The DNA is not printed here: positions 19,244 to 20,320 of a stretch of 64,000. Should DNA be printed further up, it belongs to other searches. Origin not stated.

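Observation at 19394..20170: Membrane-embedded ArsR-type HTH protein with an N-glycosylation-rich extracellular loop, directly upstream of the secreted PKD/C11 gene cluster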

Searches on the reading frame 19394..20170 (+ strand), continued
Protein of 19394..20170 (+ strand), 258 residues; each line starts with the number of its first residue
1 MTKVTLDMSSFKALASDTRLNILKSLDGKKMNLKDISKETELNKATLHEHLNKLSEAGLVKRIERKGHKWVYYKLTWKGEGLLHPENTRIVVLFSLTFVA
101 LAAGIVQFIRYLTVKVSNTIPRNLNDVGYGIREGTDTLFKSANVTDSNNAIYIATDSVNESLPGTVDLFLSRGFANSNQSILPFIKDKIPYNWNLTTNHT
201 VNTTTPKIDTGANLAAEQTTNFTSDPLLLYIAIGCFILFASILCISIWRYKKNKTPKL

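Call 43: fold_search(model_id=the predicted structure, library=pdb)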
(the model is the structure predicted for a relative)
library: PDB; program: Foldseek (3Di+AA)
matches with E <= 10: 1541; with E <= 0.001: 55
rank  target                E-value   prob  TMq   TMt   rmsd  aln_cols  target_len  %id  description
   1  4omz_B                3.8e-05  1.00  0.28  0.71   3.4        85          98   24  Crystal Structure of NolR from Sinorhizobium fredii (released 2014-04-16)
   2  4ooi_B                5.2e-05  1.00  0.27  0.70   1.9        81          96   30  Reduced HlyU from Vibrio cholerae N16961 (released 2014-12-31)
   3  3jth_B                5.2e-05  1.00  0.26  0.70   5.4        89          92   27  Crystal structure of a transcriptional regulator HlyU from Vibrio vulnificus CMCP6 (released 2010-03-16)
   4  4ooi_C                5.5e-05  1.00  0.27  0.70   2.0        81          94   30  Reduced HlyU from Vibrio cholerae N16961 (released 2014-12-31)
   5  5aip_A                6.2e-05  1.00  0.28  0.49  15.9       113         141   19  Crystal structure of NadR in complex with 4-hydroxyphenylacetate (released 2016-03-02)
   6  4omz_A                7.4e-05  1.00  0.26  0.66   6.5        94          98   22  Crystal Structure of NolR from Sinorhizobium fredii (released 2014-04-16)
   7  4k2e_B                7.9e-05  1.00  0.29  0.76   2.8        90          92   29  HlyU from Vibrio cholerae N16961 (released 2014-04-30)
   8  4k2e_A                8.4e-05  1.00  0.27  0.69   1.4        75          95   28  HlyU from Vibrio cholerae N16961 (released 2014-04-30)
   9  7p6f_BBB              1.1e-04  1.00  0.27  0.65   4.0        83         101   26  1.93 A resolution X-ray crystal structure of the transcriptional regulator SrnR from Streptomyces griseus (released 2022-05-25)
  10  4omz_C                1.1e-04  1.00  0.26  0.65   6.5        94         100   22  Crystal Structure of NolR from Sinorhizobium fredii (released 2014-04-16)
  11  7p6f_AAA              1.5e-04  1.00  0.27  0.64   4.2        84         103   26  1.93 A resolution X-ray crystal structure of the transcriptional regulator SrnR from Streptomyces griseus (released 2022-05-25)
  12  2kko_MODEL_1_A        1.5e-04  1.00  0.28  0.63   5.4        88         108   26  Solution NMR structure of the homodimeric winged helix-turn-helix DNA-binding domain (fragment 1-100) Mb0332 f (released 2009-08-11)
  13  3jth_A                1.7e-04  1.00  0.27  0.68   5.2        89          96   27  Crystal structure of a transcriptional regulator HlyU from Vibrio vulnificus CMCP6 (released 2010-03-16)
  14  7p6f_DDD              1.7e-04  1.00  0.27  0.67   4.0        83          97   26  1.93 A resolution X-ray crystal structure of the transcriptional regulator SrnR from Streptomyces griseus (released 2022-05-25)
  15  3gw2                  2.2e-04  1.00  0.28  0.73   3.9        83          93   25  Crystal structure of possible transcriptional regulatory protein (fragment 1-100) from Mycobacterium bovis. Northeast St (released 2009-04-21)
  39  4rs8_A                8.1e-04  1.00  0.25  0.74   6.0        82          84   26  Apo structure of novel pNOB8 plasmid centromere binding protein (released 2015-09-16)
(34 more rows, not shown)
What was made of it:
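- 19394..19657 (+): Cytoplasmic winged helix-turn-helix, aa 1-88. Recognition helix is N43-K44-ATLHEHL. It ends in the invariant LLHPENT just before TM1. Foldseek matches to NolR, HlyU, CzrA and SmtB (call 43).
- Checked: Its best Foldseek matches are NolR, HlyU, SrnR, CzrA and SmtB (call 43).
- The fold resembles, among others, the pNOB8 centromere-binding protein 4rs8 (call 43).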

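Call 47: search_protein_representatives(alignment_id=A2)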
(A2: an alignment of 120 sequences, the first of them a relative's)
Query: 120 sequences, 218 profile positions. Proteins with E-value up to 0.001 (for the whole library): 2453; up to 1e-10: 1320; up to 1e-30: 90. The best 150 are listed.
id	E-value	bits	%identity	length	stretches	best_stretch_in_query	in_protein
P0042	6.3e-99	346.7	-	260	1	1-218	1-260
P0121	6.6e-97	340.1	-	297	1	1-218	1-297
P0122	1.7e-89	315.8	-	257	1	1-218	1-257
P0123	2.8e-89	315.2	-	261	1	1-218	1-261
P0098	2.3e-88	312.1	-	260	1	1-218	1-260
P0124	2.6e-86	305.4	-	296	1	1-218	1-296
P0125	6.7e-86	304.1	-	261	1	1-218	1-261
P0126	4.2e-85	301.5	-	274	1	1-218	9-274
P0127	4.3e-85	301.4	-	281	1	1-218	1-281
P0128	1.2e-82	293.5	-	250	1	1-216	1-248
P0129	2.4e-82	292.5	-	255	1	1-217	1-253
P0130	6.1e-80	284.6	-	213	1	1-216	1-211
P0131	2.0e-78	279.6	-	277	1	1-216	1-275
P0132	2.5e-78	279.4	-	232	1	1-218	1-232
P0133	8.6e-78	277.6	-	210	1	1-215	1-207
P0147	2.3e-57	210.8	-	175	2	1-114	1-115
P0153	1.7e-52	194.9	-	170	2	1-114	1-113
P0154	2.2e-52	194.6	-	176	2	1-124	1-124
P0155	4.7e-51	190.2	-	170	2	2-118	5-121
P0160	4.8e-45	170.5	-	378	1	1-106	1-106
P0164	2.9e-39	151.7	-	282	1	1-139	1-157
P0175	1.0e-35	140.1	-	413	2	3-122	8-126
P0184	1.2e-33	133.2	-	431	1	3-116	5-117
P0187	3.3e-33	131.9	-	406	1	3-106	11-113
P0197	8.6e-32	127.2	-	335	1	2-109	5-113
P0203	3.2e-31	125.3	-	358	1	2-106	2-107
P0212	1.9e-30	122.8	-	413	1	2-105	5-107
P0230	3.5e-29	118.7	-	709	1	3-106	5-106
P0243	3.0e-28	115.6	-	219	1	2-210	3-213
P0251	1.7e-27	113.2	-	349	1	2-127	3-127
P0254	2.4e-27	112.7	-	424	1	4-105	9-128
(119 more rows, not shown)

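Call 48: search_protein_families(library=pfam, proteins=[P0160, P0175, P0184, P0187, P0230, P0212, P0254, P0197, P0203, P0251], max_evalue=0.001)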
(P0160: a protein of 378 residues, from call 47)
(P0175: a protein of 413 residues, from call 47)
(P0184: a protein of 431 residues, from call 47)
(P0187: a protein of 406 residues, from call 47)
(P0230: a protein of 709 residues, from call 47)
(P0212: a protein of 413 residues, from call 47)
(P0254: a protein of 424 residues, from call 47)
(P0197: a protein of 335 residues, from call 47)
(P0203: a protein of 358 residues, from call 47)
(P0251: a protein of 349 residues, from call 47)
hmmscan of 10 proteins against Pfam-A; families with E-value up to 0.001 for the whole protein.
P0160 (378 aa): 11 families
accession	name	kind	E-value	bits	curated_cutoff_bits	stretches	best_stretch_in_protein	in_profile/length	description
PF01022.26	HTH_5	-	8.4e-12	45.2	22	1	16-61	1-46/47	Bacterial regulatory protein, arsR family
PF12840.13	HTH_20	-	4.7e-10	39.7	27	1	14-61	1-49/51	Helix-turn-helix domain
PF24038.1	DUF7347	-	1.2e-06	29.1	27.6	1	9-65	3-62/77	Domain of unknown function (DUF7347)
PF13412.12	HTH_24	-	1.2e-06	28.5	21.9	1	17-61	3-48/48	Winged helix-turn-helix DNA-binding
PF13601.12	HTH_34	-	2.5e-05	24.8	27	1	19-64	2-48/80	Winged helix DNA-binding domain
PF01638.23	HxlR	-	3.5e-05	24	20.8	1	15-82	3-72/91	HxlR-like helix-turn-helix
PF09339.16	HTH_IclR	-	4.7e-05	23.5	22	1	28-62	16-50/52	IclR helix-turn-helix domain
PF25213.1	HVO_A0261_N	-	6.8e-05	23.1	35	1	13-65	7-59/86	HVO_A0261 N-terminal domain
PF12802.13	MarR_2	-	0.00013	22.5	27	1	20-69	8-59/61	MarR family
PF01047.28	MarR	-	0.00032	21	24.6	1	16-66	2-53/59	MarR family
PF01978.25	TrmB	-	0.00047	20.4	25.6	0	27-73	19-63/68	Sugar-specific transcriptional regulator TrmB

P0175 (413 aa): 8 families
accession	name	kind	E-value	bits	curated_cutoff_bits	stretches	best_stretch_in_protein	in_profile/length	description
PF01022.26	HTH_5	-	1.8e-12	47.3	22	1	21-67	1-47/47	Bacterial regulatory protein, arsR family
PF12840.13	HTH_20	-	7.3e-09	35.9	27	1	19-67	1-50/51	Helix-turn-helix domain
PF07705.17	CARDB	-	7.9e-09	36.1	22.7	1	259-369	4-99/101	CARDB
PF01978.25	TrmB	-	4.9e-06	26.8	25.6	1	32-79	19-65/68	Sugar-specific transcriptional regulator TrmB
PF01047.28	MarR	-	0.00013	22.2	24.6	1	21-69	2-51/59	MarR family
PF24038.1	DUF7347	-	0.00015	22.3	27.6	1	14-61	3-54/77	Domain of unknown function (DUF7347)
PF14947.12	HTH_45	-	0.00016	22.1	25.5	1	25-88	9-67/77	Winged helix-turn-helix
PF25213.1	HVO_A0261_N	-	0.00024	21.4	35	1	19-84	8-68/86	HVO_A0261 N-terminal domain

P0184 (431 aa): 13 families
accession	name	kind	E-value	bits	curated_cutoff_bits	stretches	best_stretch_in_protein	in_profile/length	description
PF01022.26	HTH_5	-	1.8e-12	47.4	22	1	18-63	1-46/47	Bacterial regulatory protein, arsR family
PF12840.13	HTH_20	-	3.9e-12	46.4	27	1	16-63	1-49/51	Helix-turn-helix domain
PF07705.17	CARDB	-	9.9e-12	45.4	22.7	1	251-368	2-100/101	CARDB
PF01978.25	TrmB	-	6.3e-07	29.6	25.6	1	29-73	19-62/68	Sugar-specific transcriptional regulator TrmB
PF25213.1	HVO_A0261_N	-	1.4e-06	28.6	35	1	16-82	8-69/86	HVO_A0261 N-terminal domain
PF09339.16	HTH_IclR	-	1.5e-06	28.3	22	1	30-64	16-50/52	IclR helix-turn-helix domain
PF24038.1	DUF7347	-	2.1e-06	28.3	27.6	1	11-83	3-73/77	Domain of unknown function (DUF7347)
PF01047.28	MarR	-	2.9e-06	27.5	24.6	1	23-69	7-54/59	MarR family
PF13463.12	HTH_27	-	3.8e-05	24.3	22.2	1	26-80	10-68/68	Winged helix DNA-binding domain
PF12802.13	MarR_2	-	7.6e-05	23.2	27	1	24-68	10-56/61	MarR family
PF25212.1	HVO_A0114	-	8.6e-05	22.7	27.6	1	12-70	15-74/84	HVO_A0114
PF13412.12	HTH_24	-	0.00017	21.5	21.9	1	26-63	10-48/48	Winged helix-turn-helix DNA-binding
PF14947.12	HTH_45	-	0.00098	19.5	25.5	0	22-85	9-67/77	Winged helix-turn-helix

P0187 (406 aa): 9 families
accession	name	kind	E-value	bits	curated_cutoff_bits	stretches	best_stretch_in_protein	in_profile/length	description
PF01022.26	HTH_5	-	1e-12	48.1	22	1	24-69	1-46/47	Bacterial regulatory protein, arsR family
PF12840.13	HTH_20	-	8.6e-09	35.7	27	1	22-69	1-49/51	Helix-turn-helix domain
PF13463.12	HTH_27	-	5e-07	30.3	22.2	1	30-84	8-66/68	Winged helix DNA-binding domain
PF07705.17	CARDB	-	4.9e-06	27.1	22.7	1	270-369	13-99/101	CARDB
PF01978.25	TrmB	-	4.7e-05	23.6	25.6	1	34-80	18-63/68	Sugar-specific transcriptional regulator TrmB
PF13412.12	HTH_24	-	5.2e-05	23.2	21.9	1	25-69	3-48/48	Winged helix-turn-helix DNA-binding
PF01047.28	MarR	-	0.00026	21.2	24.6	1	25-74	3-53/59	MarR family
PF24270.1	HTH_Cmi2_C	-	0.00068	20.3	27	0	26-73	76-123/125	Cmi2, C-terminal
PF25213.1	HVO_A0261_N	-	0.00097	19.4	35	0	22-72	8-58/86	HVO_A0261 N-terminal domain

P0230 (709 aa): 6 families
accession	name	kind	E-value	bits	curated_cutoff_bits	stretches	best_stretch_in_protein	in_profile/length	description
PF01022.26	HTH_5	-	1.1e-11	44.9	22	1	19-64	2-47/47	Bacterial regulatory protein, arsR family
PF12840.13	HTH_20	-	1.6e-07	31.6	27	1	16-63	1-49/51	Helix-turn-helix domain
PF21476.4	PF0610-like_N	-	3.9e-06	27.4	33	1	21-55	3-37/50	PF0610-like, N-terminal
PF24038.1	DUF7347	-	0.0002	22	27.6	1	11-84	3-74/77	Domain of unknown function (DUF7347)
PF01978.25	TrmB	-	0.00042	20.5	25.6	0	26-73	16-62/68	Sugar-specific transcriptional regulator TrmB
PF13412.12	HTH_24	-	0.00063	19.7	21.9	0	23-63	7-48/48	Winged helix-turn-helix DNA-binding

P0212 (413 aa): 13 families
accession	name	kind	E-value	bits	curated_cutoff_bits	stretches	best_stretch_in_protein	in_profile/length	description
PF01022.26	HTH_5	-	9.9e-13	48.2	22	1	20-65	2-47/47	Bacterial regulatory protein, arsR family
PF12840.13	HTH_20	-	2.3e-10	40.7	27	1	17-65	1-50/51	Helix-turn-helix domain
PF09339.16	HTH_IclR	-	1.4e-07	31.6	22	1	24-66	7-51/52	IclR helix-turn-helix domain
PF12802.13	MarR_2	-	3.1e-07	30.9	27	1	23-70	8-57/61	MarR family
PF01978.25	TrmB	-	1.2e-06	28.7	25.6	1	26-74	15-62/68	Sugar-specific transcriptional regulator TrmB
PF25213.1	HVO_A0261_N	-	5.3e-06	26.7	35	1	17-82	8-68/86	HVO_A0261 N-terminal domain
PF13412.12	HTH_24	-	9.6e-06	25.5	21.9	1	21-64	4-48/48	Winged helix-turn-helix DNA-binding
PF25212.1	HVO_A0114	-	1.7e-05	25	27.6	1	13-71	15-74/84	HVO_A0114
PF13463.12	HTH_27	-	4e-05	24.2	22.2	1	31-81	16-68/68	Winged helix DNA-binding domain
PF24038.1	DUF7347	-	0.00022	21.8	27.6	1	11-84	2-73/77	Domain of unknown function (DUF7347)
PF01047.28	MarR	-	0.00042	20.6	24.6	0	20-69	3-53/59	MarR family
PF14947.12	HTH_45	-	0.0005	20.5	25.5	1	23-86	9-67/77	Winged helix-turn-helix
PF21476.4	PF0610-like_N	-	0.00085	19.9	33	0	21-55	2-36/50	PF0610-like, N-terminal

P0254 (424 aa): 6 families
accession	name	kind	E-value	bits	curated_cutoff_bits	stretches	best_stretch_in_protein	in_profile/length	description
PF12840.13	HTH_20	-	1.8e-11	44.3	27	1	19-66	1-49/51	Helix-turn-helix domain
PF01022.26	HTH_5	-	4.3e-11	42.9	22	1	21-67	1-47/47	Bacterial regulatory protein, arsR family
PF09339.16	HTH_IclR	-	6.9e-07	29.4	22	1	34-68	17-51/52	IclR helix-turn-helix domain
PF25213.1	HVO_A0261_N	-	6.4e-06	26.4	35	1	19-76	8-65/86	HVO_A0261 N-terminal domain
PF24038.1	DUF7347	-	7.1e-06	26.6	27.6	1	14-69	3-61/77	Domain of unknown function (DUF7347)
PF01047.28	MarR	-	0.00067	19.9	24.6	0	35-67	17-49/59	MarR family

P0197 (335 aa): 7 families
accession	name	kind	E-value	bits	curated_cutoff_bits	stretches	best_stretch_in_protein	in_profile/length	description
PF12840.13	HTH_20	-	1.2e-10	41.6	27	1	17-65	1-50/51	Helix-turn-helix domain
PF01022.26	HTH_5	-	1e-08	35.4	22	1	21-65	3-47/47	Bacterial regulatory protein, arsR family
PF09339.16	HTH_IclR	-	3.7e-07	30.3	22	1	23-66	6-51/52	IclR helix-turn-helix domain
PF25213.1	HVO_A0261_N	-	3.8e-07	30.3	35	1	17-87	8-72/86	HVO_A0261 N-terminal domain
PF25212.1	HVO_A0114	-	6.2e-06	26.4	27.6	1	10-74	12-77/84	HVO_A0114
PF12802.13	MarR_2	-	2.8e-05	24.6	27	1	21-70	6-57/61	MarR family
PF24038.1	DUF7347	-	8.3e-05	23.2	27.6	1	11-86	2-74/77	Domain of unknown function (DUF7347)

P0203 (358 aa): 6 families
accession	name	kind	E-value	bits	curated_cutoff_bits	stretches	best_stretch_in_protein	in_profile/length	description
PF12840.13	HTH_20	-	1.8e-07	31.5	27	1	14-62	1-50/51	Helix-turn-helix domain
PF01022.26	HTH_5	-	4.8e-07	30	22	1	18-62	3-47/47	Bacterial regulatory protein, arsR family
PF09339.16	HTH_IclR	-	7.3e-07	29.3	22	1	20-63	6-51/52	IclR helix-turn-helix domain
PF25212.1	HVO_A0114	-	3.5e-05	24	27.6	1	7-71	12-77/84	HVO_A0114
PF25213.1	HVO_A0261_N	-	0.0001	22.6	35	1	14-84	8-72/86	HVO_A0261 N-terminal domain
PF14947.12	HTH_45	-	0.00087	19.7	25.5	0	22-84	11-67/77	Winged helix-turn-helix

P0251 (349 aa): 14 families
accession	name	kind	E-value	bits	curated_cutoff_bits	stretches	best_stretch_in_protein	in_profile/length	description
PF01022.26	HTH_5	-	7.2e-12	45.4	22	1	19-62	3-46/47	Bacterial regulatory protein, arsR family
PF12840.13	HTH_20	-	4.1e-08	33.5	27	1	15-63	1-50/51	Helix-turn-helix domain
PF25213.1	HVO_A0261_N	-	4.1e-07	30.2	35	1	16-88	9-76/86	HVO_A0261 N-terminal domain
PF13412.12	HTH_24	-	8.4e-07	28.9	21.9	1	18-62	3-48/48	Winged helix-turn-helix DNA-binding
PF14947.12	HTH_45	-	1.4e-06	28.6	25.5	1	21-87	9-70/77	Winged helix-turn-helix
PF12802.13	MarR_2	-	2.8e-05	24.6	27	1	21-67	8-56/61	MarR family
PF09339.16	HTH_IclR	-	7.4e-05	22.9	22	1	22-63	7-50/52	IclR helix-turn-helix domain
PF01047.28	MarR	-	0.00011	22.5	24.6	1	19-66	4-52/59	MarR family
PF03551.20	PadR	-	0.00013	22.3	27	1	35-80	20-70/75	Transcriptional regulator PadR-like family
PF24038.1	DUF7347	-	0.00027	21.6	27.6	1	9-82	2-73/77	Domain of unknown function (DUF7347)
PF07381.18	EarA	-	0.00029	21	22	0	53-82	57-86/90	EarA-like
PF13463.12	HTH_27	-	0.00052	20.7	22.2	0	28-79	13-68/68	Winged helix DNA-binding domain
PF03428.19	RP-C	-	0.00076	19.8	24.4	0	37-80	77-120/175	Replication protein C N-terminal domain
PF01978.25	TrmB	-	0.00084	19.6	25.6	0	27-74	18-64/68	Sugar-specific transcriptional regulator TrmB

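Call 50: find_encoding_contigs(protein=P0184, flank=3000, max_places=3)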
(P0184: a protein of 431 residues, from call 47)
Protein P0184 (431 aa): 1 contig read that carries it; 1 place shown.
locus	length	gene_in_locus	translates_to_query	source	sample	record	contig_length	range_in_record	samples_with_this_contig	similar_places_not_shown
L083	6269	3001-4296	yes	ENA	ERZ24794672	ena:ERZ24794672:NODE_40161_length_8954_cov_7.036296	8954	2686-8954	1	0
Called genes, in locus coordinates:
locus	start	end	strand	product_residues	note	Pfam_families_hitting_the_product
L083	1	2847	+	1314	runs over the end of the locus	PF13517:FG-GAP_3 (faint), PF01839:FG-GAP (faint), PF05048:NosD, PF13229:Beta_helix, PF05048:NosD, PF13229:Beta_helix, PF00801:PKD (weak), PF18911:PKD_4, +2 more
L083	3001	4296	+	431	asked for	PF24038:DUF7347 (weak), PF25213:HVO_A0261_N (weak), PF01022:HTH_5, PF01047:MarR (weak), PF01978:TrmB (weak), PF09339:HTH_IclR (weak), PF12840:HTH_20, PF07705:CARDB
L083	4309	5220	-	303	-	PF01259:SAICAR_synt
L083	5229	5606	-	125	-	-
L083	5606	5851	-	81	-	-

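Call 51: find_encoding_contigs(protein=P0160, flank=3000, max_places=3)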
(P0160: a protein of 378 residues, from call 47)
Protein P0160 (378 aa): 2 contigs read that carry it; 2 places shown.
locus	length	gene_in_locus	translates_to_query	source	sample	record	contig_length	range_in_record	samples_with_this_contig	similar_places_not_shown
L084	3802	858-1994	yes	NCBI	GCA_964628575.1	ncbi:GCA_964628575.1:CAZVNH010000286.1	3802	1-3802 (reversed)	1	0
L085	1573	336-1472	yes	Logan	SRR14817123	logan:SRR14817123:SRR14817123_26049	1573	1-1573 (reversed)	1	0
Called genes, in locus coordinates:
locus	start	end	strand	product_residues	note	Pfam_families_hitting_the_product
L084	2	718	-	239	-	?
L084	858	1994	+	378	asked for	PF24038:DUF7347 (weak), PF01022:HTH_5, PF12840:HTH_20, PF13412:HTH_24 (weak)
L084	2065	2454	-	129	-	-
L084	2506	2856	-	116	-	-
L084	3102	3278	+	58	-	-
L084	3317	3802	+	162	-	?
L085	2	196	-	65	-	?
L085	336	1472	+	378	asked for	PF24038:DUF7347 (weak), PF01022:HTH_5, PF12840:HTH_20, PF13412:HTH_24 (weak)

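Call 57: find_encoding_contigs(protein=P0153, flank=2500, max_places=4)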
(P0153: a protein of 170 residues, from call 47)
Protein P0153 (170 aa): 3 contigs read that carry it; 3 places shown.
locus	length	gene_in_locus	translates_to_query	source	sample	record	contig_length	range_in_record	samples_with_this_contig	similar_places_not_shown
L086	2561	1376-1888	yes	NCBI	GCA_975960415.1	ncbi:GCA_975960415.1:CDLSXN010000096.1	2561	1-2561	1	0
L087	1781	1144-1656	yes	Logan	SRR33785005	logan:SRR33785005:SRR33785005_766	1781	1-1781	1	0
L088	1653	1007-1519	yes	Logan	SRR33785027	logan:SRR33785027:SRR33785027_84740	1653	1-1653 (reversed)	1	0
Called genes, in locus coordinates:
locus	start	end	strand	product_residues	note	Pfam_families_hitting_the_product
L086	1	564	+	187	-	?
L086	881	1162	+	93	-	PF03477:ATP-cone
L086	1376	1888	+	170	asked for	PF01022:HTH_5, PF09339:HTH_IclR (weak)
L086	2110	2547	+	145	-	PF01243:PNPOx_N, PF12900:Pyridox_ox_2, PF16242:Pyrid_ox_like (weak)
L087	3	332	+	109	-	?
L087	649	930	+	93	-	PF03477:ATP-cone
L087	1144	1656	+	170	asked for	PF01022:HTH_5, PF09339:HTH_IclR (weak)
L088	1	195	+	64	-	?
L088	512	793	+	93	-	PF03477:ATP-cone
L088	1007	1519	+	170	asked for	PF01022:HTH_5, PF09339:HTH_IclR (weak)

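Call 58: find_encoding_contigs(protein=P0147, flank=2500, max_places=4)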
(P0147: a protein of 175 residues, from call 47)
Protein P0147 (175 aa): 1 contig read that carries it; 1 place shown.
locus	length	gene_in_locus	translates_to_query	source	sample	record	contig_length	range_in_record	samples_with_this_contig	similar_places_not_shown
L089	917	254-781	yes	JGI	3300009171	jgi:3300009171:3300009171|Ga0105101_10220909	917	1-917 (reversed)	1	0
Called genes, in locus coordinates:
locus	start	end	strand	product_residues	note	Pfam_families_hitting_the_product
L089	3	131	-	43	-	?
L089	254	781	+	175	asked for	PF01022:HTH_5, PF12840:HTH_20, PF09339:HTH_IclR (weak)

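Call 59: find_encoding_contigs(protein=P0243, flank=2500, max_places=4)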
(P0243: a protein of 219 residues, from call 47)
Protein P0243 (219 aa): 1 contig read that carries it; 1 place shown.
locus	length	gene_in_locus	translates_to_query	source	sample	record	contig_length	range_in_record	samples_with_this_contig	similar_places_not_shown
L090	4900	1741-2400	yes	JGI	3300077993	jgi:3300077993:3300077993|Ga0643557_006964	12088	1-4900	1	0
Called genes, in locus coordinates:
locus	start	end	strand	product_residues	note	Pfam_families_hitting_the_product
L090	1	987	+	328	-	?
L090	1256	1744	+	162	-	-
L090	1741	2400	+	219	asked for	PF24038:DUF7347 (weak), PF25213:HVO_A0261_N (weak), PF01022:HTH_5, PF09339:HTH_IclR (weak), PF12840:HTH_20, PF13412:HTH_24, PF14947:HTH_45 (weak), PF03428:RP-C (weak), +3 more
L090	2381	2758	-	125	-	PF02643:DUF192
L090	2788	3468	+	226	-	PF01487:DHquinase_I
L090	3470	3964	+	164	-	PF13432:TPR_16 (faint), PF13428:TPR_14 (faint), PF07719:TPR_2 (faint), PF13431:TPR_17 (faint), PF00515:TPR_1 (faint), PF14559:TPR_19, PF13414:TPR_11 (weak)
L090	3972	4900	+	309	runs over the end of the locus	-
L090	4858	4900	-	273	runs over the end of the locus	PF08501:Shikimate_dh_N, PF01488:Shikimate_DH, PF02423:OCD_Mu_crystall (faint), PF18317:SDH_C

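Call 60: find_encoding_contigs(protein=P0154, flank=2500, max_places=4)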
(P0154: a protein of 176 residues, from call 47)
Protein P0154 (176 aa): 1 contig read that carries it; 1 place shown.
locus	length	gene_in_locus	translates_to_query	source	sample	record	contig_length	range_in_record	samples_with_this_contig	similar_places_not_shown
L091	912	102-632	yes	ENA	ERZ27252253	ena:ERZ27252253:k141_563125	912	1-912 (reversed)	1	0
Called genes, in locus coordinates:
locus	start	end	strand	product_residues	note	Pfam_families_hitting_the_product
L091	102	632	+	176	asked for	PF01022:HTH_5 (weak), PF12840:HTH_20 (weak)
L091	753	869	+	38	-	-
